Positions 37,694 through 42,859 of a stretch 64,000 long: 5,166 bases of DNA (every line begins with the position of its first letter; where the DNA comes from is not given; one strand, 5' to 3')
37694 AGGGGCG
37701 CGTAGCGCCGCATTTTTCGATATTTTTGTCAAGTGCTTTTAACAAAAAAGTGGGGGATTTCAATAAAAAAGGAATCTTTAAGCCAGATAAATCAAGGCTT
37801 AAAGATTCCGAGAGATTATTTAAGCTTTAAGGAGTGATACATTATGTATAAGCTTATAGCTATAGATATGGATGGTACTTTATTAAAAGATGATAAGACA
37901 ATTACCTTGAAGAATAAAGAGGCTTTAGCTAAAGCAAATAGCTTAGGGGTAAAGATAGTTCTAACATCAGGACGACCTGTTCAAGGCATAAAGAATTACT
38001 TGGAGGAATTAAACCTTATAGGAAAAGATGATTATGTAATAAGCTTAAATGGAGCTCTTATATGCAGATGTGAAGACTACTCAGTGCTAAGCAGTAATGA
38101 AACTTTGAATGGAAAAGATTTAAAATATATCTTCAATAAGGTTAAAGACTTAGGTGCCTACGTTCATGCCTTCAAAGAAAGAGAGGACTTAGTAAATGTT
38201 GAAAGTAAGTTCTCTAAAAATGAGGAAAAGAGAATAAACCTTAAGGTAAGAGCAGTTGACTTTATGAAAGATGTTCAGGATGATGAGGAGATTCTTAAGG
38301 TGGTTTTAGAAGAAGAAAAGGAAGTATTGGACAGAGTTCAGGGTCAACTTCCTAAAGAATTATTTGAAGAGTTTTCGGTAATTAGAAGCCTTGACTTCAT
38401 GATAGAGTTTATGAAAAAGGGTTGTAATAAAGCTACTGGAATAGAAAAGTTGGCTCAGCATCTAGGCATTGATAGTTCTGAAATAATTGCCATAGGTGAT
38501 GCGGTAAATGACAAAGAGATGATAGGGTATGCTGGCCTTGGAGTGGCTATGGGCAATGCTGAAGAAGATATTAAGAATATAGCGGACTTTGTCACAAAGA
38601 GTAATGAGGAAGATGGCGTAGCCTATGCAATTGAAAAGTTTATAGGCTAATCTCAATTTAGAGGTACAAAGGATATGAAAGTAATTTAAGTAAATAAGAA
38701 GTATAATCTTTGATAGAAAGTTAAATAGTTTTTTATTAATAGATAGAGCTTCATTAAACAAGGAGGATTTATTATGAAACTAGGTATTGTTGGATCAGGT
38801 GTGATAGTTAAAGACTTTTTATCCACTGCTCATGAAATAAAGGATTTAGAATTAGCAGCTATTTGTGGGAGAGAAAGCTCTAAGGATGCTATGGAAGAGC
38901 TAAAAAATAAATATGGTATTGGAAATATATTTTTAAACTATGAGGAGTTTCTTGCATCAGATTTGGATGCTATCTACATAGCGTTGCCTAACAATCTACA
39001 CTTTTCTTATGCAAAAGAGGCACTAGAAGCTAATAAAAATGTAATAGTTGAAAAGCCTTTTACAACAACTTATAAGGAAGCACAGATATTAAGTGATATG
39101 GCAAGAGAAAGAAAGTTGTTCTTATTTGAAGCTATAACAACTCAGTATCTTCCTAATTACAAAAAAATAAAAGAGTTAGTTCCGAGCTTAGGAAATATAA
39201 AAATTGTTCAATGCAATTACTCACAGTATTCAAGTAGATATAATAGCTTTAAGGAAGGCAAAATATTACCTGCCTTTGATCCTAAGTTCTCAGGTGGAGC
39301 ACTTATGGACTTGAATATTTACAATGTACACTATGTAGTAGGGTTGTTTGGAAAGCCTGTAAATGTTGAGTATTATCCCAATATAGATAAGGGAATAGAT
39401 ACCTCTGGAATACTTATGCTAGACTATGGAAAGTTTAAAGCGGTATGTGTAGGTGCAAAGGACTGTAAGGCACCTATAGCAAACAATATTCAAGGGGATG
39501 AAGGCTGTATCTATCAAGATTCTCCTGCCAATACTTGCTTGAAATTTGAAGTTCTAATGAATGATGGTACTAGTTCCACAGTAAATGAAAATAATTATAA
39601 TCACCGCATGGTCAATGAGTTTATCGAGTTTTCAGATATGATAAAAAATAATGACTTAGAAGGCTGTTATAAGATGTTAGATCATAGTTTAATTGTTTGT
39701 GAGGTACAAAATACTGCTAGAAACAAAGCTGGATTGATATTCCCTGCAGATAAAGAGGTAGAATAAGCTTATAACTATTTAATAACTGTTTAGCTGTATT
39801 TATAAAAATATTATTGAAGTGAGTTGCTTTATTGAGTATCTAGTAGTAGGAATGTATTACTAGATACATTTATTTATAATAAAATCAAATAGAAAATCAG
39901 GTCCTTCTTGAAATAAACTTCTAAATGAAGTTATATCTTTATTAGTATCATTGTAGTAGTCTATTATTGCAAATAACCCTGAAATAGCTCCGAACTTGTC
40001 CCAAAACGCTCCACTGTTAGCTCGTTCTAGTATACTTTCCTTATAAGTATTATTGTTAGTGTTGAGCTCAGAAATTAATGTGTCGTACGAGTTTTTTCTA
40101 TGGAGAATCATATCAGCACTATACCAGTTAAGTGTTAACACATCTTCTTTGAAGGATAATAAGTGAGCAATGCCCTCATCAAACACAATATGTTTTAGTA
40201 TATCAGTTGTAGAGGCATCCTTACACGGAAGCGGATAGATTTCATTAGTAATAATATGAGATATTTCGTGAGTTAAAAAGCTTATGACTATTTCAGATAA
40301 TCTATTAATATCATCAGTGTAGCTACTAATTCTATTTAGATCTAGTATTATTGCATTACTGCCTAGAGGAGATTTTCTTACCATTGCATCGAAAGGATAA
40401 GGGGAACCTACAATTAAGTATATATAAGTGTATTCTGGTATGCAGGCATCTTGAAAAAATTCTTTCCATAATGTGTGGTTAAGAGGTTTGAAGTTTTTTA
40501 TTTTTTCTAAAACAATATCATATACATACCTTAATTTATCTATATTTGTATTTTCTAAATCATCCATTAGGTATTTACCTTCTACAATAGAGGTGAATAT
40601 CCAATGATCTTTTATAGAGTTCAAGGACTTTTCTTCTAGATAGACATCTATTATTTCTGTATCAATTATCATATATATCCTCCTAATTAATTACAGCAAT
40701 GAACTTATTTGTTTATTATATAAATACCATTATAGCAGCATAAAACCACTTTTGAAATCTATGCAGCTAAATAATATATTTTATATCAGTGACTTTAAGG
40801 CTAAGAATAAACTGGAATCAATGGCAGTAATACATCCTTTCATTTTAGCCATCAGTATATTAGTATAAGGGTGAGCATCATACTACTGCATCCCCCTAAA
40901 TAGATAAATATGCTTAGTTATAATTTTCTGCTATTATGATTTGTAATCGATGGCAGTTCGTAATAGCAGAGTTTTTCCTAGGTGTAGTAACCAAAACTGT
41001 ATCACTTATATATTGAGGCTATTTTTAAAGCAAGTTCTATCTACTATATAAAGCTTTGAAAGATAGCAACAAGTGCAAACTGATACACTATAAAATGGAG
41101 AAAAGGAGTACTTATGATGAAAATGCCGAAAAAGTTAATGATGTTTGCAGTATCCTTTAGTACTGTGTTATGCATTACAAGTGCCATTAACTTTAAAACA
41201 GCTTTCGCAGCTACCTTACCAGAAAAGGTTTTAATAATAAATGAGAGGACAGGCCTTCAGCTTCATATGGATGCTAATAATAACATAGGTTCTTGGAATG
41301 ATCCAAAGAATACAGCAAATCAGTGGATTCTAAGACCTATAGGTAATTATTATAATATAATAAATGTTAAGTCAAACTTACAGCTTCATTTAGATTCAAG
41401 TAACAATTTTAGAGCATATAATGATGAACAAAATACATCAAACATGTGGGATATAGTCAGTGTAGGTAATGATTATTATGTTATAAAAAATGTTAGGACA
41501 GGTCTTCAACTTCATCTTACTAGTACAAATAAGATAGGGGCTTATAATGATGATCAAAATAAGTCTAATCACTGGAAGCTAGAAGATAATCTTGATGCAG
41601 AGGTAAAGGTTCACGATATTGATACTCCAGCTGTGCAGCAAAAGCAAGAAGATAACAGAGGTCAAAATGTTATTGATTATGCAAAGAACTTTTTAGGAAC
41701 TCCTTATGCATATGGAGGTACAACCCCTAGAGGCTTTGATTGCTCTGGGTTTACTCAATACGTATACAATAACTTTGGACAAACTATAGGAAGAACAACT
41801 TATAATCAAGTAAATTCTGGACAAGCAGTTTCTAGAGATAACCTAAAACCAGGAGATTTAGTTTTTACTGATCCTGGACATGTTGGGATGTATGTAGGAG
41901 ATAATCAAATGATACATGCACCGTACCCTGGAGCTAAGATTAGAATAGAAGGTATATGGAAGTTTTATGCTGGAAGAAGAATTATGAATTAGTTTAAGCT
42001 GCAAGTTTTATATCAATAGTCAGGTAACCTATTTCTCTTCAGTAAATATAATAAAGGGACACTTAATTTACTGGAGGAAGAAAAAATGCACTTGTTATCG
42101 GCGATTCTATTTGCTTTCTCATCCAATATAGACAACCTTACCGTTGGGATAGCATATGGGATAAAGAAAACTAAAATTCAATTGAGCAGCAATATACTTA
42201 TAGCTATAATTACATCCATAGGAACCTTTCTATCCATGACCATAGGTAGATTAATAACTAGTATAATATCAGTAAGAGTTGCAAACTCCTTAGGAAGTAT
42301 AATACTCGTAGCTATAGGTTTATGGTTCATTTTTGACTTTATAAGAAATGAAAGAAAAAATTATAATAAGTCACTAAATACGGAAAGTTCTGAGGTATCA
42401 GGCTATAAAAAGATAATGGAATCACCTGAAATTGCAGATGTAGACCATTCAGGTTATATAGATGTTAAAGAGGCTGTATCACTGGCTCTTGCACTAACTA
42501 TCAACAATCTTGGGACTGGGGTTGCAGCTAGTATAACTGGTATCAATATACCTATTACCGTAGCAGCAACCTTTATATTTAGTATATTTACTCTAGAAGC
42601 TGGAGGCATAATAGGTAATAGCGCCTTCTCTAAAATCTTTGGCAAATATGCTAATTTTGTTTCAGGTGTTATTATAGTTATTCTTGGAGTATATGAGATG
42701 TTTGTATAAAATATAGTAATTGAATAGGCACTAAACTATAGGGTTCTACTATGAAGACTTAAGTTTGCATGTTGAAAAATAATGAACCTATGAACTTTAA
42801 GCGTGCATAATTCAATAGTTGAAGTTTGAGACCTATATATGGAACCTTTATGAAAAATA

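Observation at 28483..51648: Two direct-orientation IS607-family copies bracket ~19.5 kb; both carry the same internally deleted tnpA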

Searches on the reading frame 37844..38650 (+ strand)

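Call 23: search_protein_families(library=pfam, proteins=[window:37844-38650:+], max_evalue=0.001)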
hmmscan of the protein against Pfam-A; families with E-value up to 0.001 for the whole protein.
window:37844-38650:+ (268 aa): 4 families
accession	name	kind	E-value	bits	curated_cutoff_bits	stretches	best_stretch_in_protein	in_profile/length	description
PF08282.18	Hydrolase_3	-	1.2e-67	228.8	20.9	1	5-263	1-255/255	haloacid dehalogenase-like hydrolase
PF05116.19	S6PP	-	1.3e-14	54.8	20.3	2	157-243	128-214/247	Sucrose-6F-phosphate phosphohydrolase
PF00702.32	Hydrolase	-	3.5e-09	37.8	26.4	1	2-231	1-191/191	haloacid dehalogenase-like hydrolase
PF12710.13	HAD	-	0.00075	20.4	27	0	191-226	150-187/189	haloacid dehalogenase-like hydrolase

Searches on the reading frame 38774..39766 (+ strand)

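Call 23: search_protein_families(library=pfam, proteins=[window:38774-39766:+], max_evalue=0.001)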
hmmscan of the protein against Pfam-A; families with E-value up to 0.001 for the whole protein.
window:38774-39766:+ (330 aa): 2 families
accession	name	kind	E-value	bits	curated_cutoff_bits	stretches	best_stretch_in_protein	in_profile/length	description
PF01408.29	GFO_IDH_MocA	-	8.5e-23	81.8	24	1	2-117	2-116/120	Oxidoreductase family, NAD-binding Rossmann fold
PF22725.1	GFO_IDH_MocA_C3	-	6.8e-06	26.5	27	1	130-244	2-121/124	GFO/IDH/MocA C-terminal domain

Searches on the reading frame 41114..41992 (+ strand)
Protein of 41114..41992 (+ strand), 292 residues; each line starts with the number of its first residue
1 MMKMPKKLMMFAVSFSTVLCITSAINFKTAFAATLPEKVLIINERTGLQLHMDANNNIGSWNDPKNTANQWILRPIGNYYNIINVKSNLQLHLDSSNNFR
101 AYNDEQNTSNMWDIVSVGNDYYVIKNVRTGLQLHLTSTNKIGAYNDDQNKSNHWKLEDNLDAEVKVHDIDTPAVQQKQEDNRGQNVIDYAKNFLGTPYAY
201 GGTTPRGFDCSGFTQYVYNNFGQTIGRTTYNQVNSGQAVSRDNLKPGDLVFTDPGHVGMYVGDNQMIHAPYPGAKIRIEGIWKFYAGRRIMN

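Call 24: search_protein_families(library=pfam, proteins=[window:41114-41992:+], max_evalue=0.001)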
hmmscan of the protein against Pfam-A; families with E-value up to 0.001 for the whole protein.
window:41114-41992:+ (292 aa): 2 families
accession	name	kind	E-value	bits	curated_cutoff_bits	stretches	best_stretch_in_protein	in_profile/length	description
PF00877.26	NLPC_P60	-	4.6e-27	94.5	23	1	195-284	1-94/105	NlpC/P60 family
PF14200.12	RicinB_lectin_2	-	2.4e-11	44.6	25.6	3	41-97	17-80/89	Ricin-type beta-trefoil lectin domain-like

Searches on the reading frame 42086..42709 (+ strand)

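Call 24: search_protein_families(library=pfam, proteins=[window:42086-42709:+], max_evalue=0.001)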
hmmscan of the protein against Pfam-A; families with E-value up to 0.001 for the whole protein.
window:42086-42709:+ (207 aa): 1 family
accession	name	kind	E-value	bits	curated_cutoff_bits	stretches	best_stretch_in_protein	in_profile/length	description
PF02659.21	Mntp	-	6.4e-14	52.4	24.4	2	3-81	75-151/152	Putative manganese efflux pump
